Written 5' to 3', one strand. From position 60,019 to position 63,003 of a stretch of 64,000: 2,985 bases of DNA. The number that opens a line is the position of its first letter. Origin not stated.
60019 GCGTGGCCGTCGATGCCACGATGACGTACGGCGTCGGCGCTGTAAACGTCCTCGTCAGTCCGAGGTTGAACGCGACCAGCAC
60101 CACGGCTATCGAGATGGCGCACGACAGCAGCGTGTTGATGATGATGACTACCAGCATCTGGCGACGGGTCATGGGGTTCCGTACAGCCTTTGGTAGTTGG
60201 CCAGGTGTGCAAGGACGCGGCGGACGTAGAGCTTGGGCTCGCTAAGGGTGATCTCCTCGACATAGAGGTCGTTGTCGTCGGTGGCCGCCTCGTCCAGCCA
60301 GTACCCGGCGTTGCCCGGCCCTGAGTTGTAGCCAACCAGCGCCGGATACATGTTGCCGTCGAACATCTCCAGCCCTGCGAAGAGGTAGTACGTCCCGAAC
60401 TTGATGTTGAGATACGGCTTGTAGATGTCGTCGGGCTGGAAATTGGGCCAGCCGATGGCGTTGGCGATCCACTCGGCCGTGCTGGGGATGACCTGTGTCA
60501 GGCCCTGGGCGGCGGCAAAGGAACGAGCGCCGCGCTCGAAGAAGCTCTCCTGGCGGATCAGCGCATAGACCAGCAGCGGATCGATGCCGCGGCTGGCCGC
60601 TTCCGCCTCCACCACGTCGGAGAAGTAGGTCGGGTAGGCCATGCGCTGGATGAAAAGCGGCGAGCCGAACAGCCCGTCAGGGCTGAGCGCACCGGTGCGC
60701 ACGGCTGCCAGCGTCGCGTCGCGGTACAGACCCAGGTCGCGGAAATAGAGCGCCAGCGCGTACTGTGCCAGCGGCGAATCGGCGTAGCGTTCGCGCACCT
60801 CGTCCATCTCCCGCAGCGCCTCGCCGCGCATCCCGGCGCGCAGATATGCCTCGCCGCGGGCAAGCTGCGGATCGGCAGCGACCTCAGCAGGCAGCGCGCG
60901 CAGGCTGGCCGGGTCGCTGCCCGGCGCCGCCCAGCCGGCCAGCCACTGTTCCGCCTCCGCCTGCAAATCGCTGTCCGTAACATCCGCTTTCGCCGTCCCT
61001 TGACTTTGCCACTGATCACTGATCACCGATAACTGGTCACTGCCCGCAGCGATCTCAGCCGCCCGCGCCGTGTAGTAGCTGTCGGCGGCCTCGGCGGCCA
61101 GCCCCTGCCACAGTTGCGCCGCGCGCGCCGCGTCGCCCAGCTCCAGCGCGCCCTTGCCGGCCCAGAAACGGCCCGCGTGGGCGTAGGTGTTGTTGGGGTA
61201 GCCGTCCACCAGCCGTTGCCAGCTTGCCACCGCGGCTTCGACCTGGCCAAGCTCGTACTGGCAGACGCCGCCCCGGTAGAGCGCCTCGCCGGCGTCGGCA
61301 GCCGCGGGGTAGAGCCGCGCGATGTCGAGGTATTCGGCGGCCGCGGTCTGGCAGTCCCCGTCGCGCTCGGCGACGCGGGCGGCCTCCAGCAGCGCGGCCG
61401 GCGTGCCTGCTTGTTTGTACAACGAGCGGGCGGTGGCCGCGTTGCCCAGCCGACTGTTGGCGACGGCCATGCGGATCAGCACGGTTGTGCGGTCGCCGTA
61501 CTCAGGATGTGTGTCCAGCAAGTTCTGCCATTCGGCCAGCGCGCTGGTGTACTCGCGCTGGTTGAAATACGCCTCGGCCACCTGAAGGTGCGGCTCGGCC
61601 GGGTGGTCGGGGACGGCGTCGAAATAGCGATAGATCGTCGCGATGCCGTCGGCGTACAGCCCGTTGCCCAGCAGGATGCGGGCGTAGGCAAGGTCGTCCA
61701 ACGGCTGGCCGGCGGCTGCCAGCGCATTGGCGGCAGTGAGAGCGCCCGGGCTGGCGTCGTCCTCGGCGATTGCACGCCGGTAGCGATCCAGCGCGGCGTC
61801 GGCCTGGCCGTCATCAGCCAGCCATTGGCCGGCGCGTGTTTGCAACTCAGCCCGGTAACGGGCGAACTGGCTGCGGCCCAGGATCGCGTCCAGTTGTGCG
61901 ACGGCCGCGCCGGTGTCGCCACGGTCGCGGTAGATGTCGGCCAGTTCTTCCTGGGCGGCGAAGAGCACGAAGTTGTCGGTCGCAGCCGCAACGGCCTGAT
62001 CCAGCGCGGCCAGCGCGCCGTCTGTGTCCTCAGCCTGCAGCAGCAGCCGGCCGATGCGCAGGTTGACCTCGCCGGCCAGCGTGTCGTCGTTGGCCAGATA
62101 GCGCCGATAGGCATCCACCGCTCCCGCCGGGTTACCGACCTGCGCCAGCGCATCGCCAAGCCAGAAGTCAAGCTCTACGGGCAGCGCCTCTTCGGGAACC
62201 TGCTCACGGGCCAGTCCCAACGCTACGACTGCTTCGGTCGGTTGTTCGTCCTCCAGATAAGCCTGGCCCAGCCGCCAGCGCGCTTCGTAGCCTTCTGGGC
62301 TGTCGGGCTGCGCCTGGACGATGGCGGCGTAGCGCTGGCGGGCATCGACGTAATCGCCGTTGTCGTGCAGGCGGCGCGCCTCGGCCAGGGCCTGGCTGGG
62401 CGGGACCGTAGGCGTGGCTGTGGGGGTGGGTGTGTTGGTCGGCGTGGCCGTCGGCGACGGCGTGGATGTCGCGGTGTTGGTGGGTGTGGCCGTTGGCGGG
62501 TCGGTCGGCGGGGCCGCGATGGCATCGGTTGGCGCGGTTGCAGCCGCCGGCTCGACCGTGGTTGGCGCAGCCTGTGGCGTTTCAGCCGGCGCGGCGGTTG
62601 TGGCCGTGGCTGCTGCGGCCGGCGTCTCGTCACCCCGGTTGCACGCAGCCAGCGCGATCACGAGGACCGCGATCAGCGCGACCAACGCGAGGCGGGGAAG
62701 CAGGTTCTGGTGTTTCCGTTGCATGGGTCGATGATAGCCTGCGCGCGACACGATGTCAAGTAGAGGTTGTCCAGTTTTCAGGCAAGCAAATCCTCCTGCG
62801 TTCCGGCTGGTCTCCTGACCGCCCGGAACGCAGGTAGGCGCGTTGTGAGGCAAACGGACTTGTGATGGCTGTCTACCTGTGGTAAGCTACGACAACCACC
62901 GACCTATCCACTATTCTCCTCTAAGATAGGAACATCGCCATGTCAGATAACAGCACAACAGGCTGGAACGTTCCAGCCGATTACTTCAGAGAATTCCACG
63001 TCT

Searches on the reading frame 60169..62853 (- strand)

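Call 89: search_protein_families(library=pfam, proteins=[window:60169-62853:-], max_evalue=0.0001)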
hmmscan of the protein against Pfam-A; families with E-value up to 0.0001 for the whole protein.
window:60169-62853:- (894 aa): 9 families
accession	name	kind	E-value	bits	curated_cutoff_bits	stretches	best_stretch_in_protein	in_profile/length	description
PF01464.25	SLT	-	2.2e-23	82.5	21.3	1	748-862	3-114/117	Transglycosylase SLT domain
PF13428.12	TPR_14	-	1.3e-18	66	23.5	0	662-701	3-42/44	Tetratricopeptide repeat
PF13174.12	TPR_6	-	6.3e-18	64.6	26.3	1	523-554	1-32/33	Tetratricopeptide repeat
PF13432.12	TPR_16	-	1.4e-14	54.6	32.7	1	156-215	1-56/65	Tetratricopeptide repeat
PF09976.15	TPR_21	-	8.9e-12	45.6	25.5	0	155-257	79-177/193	Tetratricopeptide repeat-like domain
PF14559.12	TPR_19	-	8.8e-10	39.2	25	1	163-221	2-57/68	Tetratricopeptide repeat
PF07719.23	TPR_2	-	1.2e-08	34.8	27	0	230-256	5-31/34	Tetratricopeptide repeat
PF13525.12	YfiO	-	1.7e-06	28.4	25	0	419-477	141-199/203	Outer membrane lipoprotein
PF13424.12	TPR_12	-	1.5e-05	25.5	30.1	0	422-482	6-71/77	Tetratricopeptide repeat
